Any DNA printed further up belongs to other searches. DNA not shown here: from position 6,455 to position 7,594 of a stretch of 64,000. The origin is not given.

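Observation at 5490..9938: Four tandem HipA_C/PI3-4-kinase-like paralogs followed by a GNAT/P-loop-kinase fusion, with no visible antitoxin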

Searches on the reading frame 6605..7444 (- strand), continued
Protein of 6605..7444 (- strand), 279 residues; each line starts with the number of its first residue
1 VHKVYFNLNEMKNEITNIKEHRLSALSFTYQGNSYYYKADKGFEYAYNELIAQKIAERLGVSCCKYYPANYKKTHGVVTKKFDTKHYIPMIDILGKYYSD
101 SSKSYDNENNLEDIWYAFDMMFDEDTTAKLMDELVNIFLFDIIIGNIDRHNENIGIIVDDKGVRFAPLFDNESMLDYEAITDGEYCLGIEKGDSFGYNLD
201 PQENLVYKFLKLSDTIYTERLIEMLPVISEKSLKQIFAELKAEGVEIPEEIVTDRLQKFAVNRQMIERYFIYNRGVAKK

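Call 40: fold_search(model_id=the predicted structure, library=pdb)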
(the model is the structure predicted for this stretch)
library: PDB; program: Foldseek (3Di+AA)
matches with E <= 10: 1799; with E <= 0.001: 129
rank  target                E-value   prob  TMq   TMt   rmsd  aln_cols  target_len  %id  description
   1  3akk_C                3.6e-11  1.00  0.68  0.66   4.5       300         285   20  Crystal structure of A Helicobacter pylori proinflammatory kinase CtkA (released 2010-12-01)
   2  3akj_A                4.5e-11  1.00  0.66  0.66   4.8       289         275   21  Crystal structure of A Helicobacter pylori proinflammatory kinase CtkA (released 2010-12-01)
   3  3akl_A                2.2e-10  1.00  0.67  0.67   4.5       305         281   19  Crystal structure of A Helicobacter pylori proinflammatory kinase CtkA (released 2010-12-01)
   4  3akk_A                2.3e-10  1.00  0.53  0.51   8.7       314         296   18  Crystal structure of A Helicobacter pylori proinflammatory kinase CtkA (released 2010-12-01)
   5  3akk_D                6.2e-10  1.00  0.68  0.66   4.7       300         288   19  Crystal structure of A Helicobacter pylori proinflammatory kinase CtkA (released 2010-12-01)
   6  3akk_B                7.8e-10  1.00  0.67  0.65   4.8       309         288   20  Crystal structure of A Helicobacter pylori proinflammatory kinase CtkA (released 2010-12-01)
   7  3akl_C                1.6e-09  1.00  0.54  0.54   7.2       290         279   19  Crystal structure of A Helicobacter pylori proinflammatory kinase CtkA (released 2010-12-01)
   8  4pu4_B                1.5e-07  1.00  0.60  0.42   5.8       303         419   15  Shewanella oneidensis MR-1 Toxin Antitoxin System HipA, HipB and its operator DNA complex (space group P21) (released 2014-08-06)
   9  7wcf                  3.1e-07  1.00  0.60  0.54   6.3       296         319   15  Crystal structure of the kinase with AMP-PNP (released 2022-06-29)
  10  4pu5                  3.4e-07  1.00  0.57  0.39   6.4       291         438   14  Shewanella oneidensis Toxin Antitoxin System Toxin Protein HipA Bound with AMPPNP and Mg (released 2014-08-06)
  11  4pu3_A                4.3e-07  1.00  0.60  0.42   6.5       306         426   15  Shewanella oneidensis MR-1 Toxin Antitoxin System HipA, HipB and its operator DNA complex (space group P212121) (released 2014-08-06)
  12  8ezs_B                4.8e-07  1.00  0.58  0.60   7.1       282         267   16  Crystal structure of the HipS(Lp)-HipT(Lp) complex from Legionella pneumophila, Sel-met protein (released 2023-09-27)
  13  4pu4_A                6.7e-07  1.00  0.63  0.44   4.9       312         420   14  Shewanella oneidensis MR-1 Toxin Antitoxin System HipA, HipB and its operator DNA complex (space group P21) (released 2014-08-06)
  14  7vkb_A                7.5e-07  1.00  0.58  0.61   6.9       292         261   15  Crystal structure of the a bacterial kinase complex (released 2022-06-29)
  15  7ab5_F                9.9e-07  1.00  0.54  0.46   9.8       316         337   14  Crystal structure of the Escherichia coli toxin-antitoxin system HipBST (HipT D233Q) (released 2022-01-12)
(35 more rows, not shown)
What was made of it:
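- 6605..7435 (-): K4, kinase paralog (276 aa from GTG 7435; the longest ORF starts at 7444). It is the most conserved copy. Foldseek top hit CtkA, TM 0.66-0.68 (call 40).
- The fold also matches the PI3K and PI4K lipid kinases (call 40).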

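Call 42: fold_search(model_id=the predicted structure, library=viral)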
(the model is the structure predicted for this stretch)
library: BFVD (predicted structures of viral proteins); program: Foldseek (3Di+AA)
matches with E <= 10: 664; with E <= 0.001: 31
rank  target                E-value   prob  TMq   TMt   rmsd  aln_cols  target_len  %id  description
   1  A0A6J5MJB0            4.1e-06  1.00  0.46  0.24   8.3       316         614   13  Phosphatidylinositol 3-/4-kinase, catalytic domain containing protein [uncultured Caudovirales phage]
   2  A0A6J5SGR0            1.1e-05  1.00  0.46  0.16   7.9       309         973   12  Uncharacterized protein [uncultured Caudovirales phage]
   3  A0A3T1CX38            2.0e-05  1.00  0.32  0.12  15.1       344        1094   14  Uncharacterized protein [Acanthamoeba castellanii medusavirus J1]
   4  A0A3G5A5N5            2.2e-05  1.00  0.38  0.26  17.6       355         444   12  Putative serine/threonine-protein kinase pim-2-like protein [Harvfovirus sp.]
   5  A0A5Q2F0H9            5.7e-05  1.00  0.51  0.21   7.0       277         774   16  Uncharacterized protein [Gordonia phage Sixama]
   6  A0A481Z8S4            6.7e-05  1.00  0.47  0.53   7.3       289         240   10  Uncharacterized protein [Pithovirus LCPAC302]
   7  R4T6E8                1.1e-04  1.00  0.45  0.14   7.0       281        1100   14  Uncharacterized protein [Haloarcula hispanica tailed virus 1]
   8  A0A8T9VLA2            1.1e-04  1.00  0.43  0.21  10.1       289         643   15  (no name in the UniProt tables at hand)
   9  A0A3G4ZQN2            1.2e-04  1.00  0.40  0.33  14.5       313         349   12  Uncharacterized protein [Barrevirus sp.]
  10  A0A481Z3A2            1.5e-04  1.00  0.45  0.49  10.3       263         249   11  Uncharacterized protein [Pithovirus LCPAC103]
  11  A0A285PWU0            1.7e-04  1.00  0.37  0.19  10.1       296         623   13  Uncharacterized protein [Cedratvirus lausannensis]
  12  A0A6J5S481            1.9e-04  1.00  0.45  0.13   8.0       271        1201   14  Phage portal protein, HK97 [uncultured Caudovirales phage]
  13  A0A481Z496            1.9e-04  1.00  0.45  0.51   9.0       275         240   12  Uncharacterized protein [Pithovirus LCPAC101]
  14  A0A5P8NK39            2.3e-04  1.00  0.31  0.24  18.7       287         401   12  Protein kinase [Pantoea phage vB_PagP-SK1]
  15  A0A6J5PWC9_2          2.6e-04  1.00  0.47  0.13  10.7       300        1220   14  ADP ribosyltransferase [uncultured Caudovirales phage]
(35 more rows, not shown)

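Call 45: search_dna_similar(query=window:6605-7435:-, collection=phages, mode=protein, max_evalue=0.001, max_rows=15)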
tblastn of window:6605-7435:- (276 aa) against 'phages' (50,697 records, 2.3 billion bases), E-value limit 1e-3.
No match.

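Call 46: search_dna_similar(query=window:6605-7435:-, collection=plasmids, mode=protein, max_evalue=0.001, max_rows=15)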
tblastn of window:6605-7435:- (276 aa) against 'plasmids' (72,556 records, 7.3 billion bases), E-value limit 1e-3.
Records with a match: 2; places in all: 2; records where one place covers at least 80% of the query: 0.
Best place of each record, by identity: <60% 2.
By first word of the organism name: Campylobacter 2.
By predicted mobility (MOB-suite, as given by PLSDB): non-mobilizable 2.
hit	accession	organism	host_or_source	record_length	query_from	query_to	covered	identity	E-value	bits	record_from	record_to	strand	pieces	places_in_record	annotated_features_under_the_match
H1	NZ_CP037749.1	Campylobacter helveticus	-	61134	125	168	16%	53.2%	2e-4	50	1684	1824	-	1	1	HipA domain-containing protein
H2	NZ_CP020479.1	Campylobacter helveticus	cat,cell culture,feces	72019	125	168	16%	53.2%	3e-4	50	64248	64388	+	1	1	HipA domain-containing protein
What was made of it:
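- There is no phage hit, and only motif-level plasmid hits (calls 45, 46). It is absent from phages and, apart from motif-level hits, from plasmids (calls 45, 46).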

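Call 51: find_related_loci(query=A3, collection=metagenome_contigs, flank=8000)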
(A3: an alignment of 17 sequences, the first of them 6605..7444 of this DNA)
Query A3 (279 aa) in metagenome_contigs; peptide patterns used: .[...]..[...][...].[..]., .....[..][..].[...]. (x = any residue, [..] = any of these).
320 stretches matched a pattern; 61 encode a relative of the query (tblastn E <= 1e-3); 61 distinct loci.
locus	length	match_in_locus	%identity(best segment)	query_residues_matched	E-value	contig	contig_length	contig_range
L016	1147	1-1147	48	4-270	2e-69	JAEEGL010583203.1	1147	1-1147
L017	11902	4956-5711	44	3-270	2e-55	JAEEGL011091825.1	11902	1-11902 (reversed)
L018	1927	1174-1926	43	3-269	5e-56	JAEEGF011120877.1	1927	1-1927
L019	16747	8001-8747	43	4-266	2e-54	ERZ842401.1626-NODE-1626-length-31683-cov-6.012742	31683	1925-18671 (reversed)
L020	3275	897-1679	41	3-279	2e-53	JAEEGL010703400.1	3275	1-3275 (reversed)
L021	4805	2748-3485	44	7-266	2e-51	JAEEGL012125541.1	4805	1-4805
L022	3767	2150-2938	39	4-274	6e-50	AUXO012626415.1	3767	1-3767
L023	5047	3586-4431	36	6-274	5e-44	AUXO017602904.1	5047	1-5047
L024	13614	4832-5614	37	4-270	5e-44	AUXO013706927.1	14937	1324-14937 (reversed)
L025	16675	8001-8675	31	27-271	4e-35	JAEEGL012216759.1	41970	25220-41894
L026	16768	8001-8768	33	14-266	7e-33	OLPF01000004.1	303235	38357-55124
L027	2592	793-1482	34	14-241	6e-33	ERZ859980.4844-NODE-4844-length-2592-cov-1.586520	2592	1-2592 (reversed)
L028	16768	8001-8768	33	14-266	3e-32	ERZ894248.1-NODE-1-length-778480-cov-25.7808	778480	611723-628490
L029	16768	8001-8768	33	14-266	3e-32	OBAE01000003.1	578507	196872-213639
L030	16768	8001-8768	33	14-266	3e-32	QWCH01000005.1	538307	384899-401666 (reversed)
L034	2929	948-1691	34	7-267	2e-30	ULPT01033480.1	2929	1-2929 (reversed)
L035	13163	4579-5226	31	24-251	1e-29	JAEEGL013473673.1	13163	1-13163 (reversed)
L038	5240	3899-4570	31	30-266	3e-26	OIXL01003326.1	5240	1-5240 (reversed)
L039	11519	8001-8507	36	20-193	1e-24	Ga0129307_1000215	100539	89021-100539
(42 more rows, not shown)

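Call 54: search_protein_families(library=pfam, proteins=[L028:7441-7860:-, L028:6183-7451:-, L028:8847-9731:-, L028:9759-12308:-, L025:6736-7848:+, L025:8717-9301:+, L035:3793-4425:+, L035:5309-5854:+, L039:7097-7954:+, L039:8770-9450:+], max_evalue=0.001)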
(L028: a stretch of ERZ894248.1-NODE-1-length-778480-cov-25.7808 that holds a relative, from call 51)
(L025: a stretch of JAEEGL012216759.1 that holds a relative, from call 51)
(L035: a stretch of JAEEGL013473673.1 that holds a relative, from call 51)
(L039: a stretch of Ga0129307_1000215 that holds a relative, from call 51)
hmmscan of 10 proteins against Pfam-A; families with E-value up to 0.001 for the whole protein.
L028:7441-7860:- (139 aa): 1 family
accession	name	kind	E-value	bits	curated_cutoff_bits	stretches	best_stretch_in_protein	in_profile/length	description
PF01029.23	NusB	-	7.3e-35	120.7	23.1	1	9-131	2-132/133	NusB family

L028:6183-7451:- (422 aa): 3 families
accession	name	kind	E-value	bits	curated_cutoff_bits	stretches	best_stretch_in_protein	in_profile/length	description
PF02601.20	Exonuc_VII_L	-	2.5e-96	323.3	35.9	1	124-412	1-312/315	Exonuclease VII, large subunit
PF13742.12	tRNA_anti_2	-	4.5e-30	104.2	27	1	7-100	2-94/95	OB-fold nucleic acid binding domain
PF01336.31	tRNA_anti-codon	-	1.6e-14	54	27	1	29-100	2-72/75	OB-fold nucleic acid binding domain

L028:8847-9731:- (294 aa): 0 families

L028:9759-12308:- (849 aa): 5 families
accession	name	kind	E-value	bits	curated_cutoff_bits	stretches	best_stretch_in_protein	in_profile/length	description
PF00488.27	MutS_V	-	1.4e-81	273.4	30.2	1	603-786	2-185/188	MutS domain V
PF05192.23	MutS_III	-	2.9e-48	165.2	34.1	1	264-551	1-194/194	MutS domain III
PF01624.25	MutS_I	-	8.3e-45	152.1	20.6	1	13-123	2-112/113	MutS domain I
PF05190.23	MutS_IV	-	4.3e-26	91.5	22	1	419-511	2-92/92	MutS family domain IV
PF05188.22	MutS_II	-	2.9e-06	28.2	25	1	131-248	1-133/133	MutS domain II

L025:6736-7848:+ (370 aa): 1 family
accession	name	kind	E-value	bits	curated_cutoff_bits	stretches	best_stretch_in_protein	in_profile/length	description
PF01098.24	FTSW_RODA_SPOVE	-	8e-112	374.2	26.4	1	17-369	4-354/356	Cell cycle protein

L025:8717-9301:+ (194 aa): 1 family
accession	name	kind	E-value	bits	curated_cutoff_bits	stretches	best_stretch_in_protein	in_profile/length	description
PF04011.17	LemA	-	1.5e-61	207.1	26.2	1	47-194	2-149/149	LemA family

L035:3793-4425:+ (210 aa): 0 families

L035:5309-5854:+ (181 aa): 1 family
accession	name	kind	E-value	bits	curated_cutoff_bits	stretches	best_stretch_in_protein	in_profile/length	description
PF01694.28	Rhomboid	-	8.1e-20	71.9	22.6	1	49-179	4-139/143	Rhomboid domain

L039:7097-7954:+ (285 aa): 0 families

L039:8770-9450:+ (226 aa): 2 families
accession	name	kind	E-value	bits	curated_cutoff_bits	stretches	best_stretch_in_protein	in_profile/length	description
PF00899.27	ThiF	-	6.3e-37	127.4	28.1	1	8-153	9-153/238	ThiF family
PF01488.26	Shikimate_DH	-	0.00023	21.7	24.3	1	11-52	4-45/138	Shikimate / quinate 5-dehydrogenase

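Call 56: search_solved_structures(query=A3, max_evalue=0.001, show_alignments=1)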
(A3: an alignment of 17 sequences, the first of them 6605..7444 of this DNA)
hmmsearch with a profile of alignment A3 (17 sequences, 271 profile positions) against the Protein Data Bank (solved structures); distinct sequences matched with E-value up to 0.001: 3.
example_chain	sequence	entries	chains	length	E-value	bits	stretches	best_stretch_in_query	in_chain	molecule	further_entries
3akj_A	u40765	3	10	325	4.8e-15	58.9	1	20-229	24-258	CtkA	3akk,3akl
4pu5_A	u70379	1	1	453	0.00056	22.6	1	36-162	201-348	Toxin-antitoxin system toxin HipA family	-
4pu3_A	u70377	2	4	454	0.00056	22.6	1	36-162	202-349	Toxin-antitoxin system toxin HipA family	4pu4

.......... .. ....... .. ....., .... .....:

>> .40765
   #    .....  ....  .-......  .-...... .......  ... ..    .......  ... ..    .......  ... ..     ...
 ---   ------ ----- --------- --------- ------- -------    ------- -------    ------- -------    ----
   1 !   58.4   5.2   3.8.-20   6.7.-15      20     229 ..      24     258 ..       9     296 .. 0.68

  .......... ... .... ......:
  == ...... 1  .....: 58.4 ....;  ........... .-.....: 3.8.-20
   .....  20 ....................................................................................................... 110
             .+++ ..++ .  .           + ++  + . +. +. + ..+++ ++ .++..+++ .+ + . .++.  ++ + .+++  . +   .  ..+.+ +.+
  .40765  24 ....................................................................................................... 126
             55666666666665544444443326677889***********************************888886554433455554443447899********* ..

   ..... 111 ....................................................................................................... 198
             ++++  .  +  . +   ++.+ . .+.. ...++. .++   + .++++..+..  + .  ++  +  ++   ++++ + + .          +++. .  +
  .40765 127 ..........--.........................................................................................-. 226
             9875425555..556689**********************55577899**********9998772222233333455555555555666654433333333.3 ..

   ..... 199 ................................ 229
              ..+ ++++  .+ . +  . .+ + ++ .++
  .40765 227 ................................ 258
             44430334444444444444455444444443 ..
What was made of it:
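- Closest known: CtkA. Same: The whole-length fold matches (TM 0.66-0.68, E 4e-11, call 40) and it is the best sequence match in the PDB (E 4.8e-15, call 56).
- Profile against PDB finds CtkA at E 4.8e-15 over residues 20-229 (call 56).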
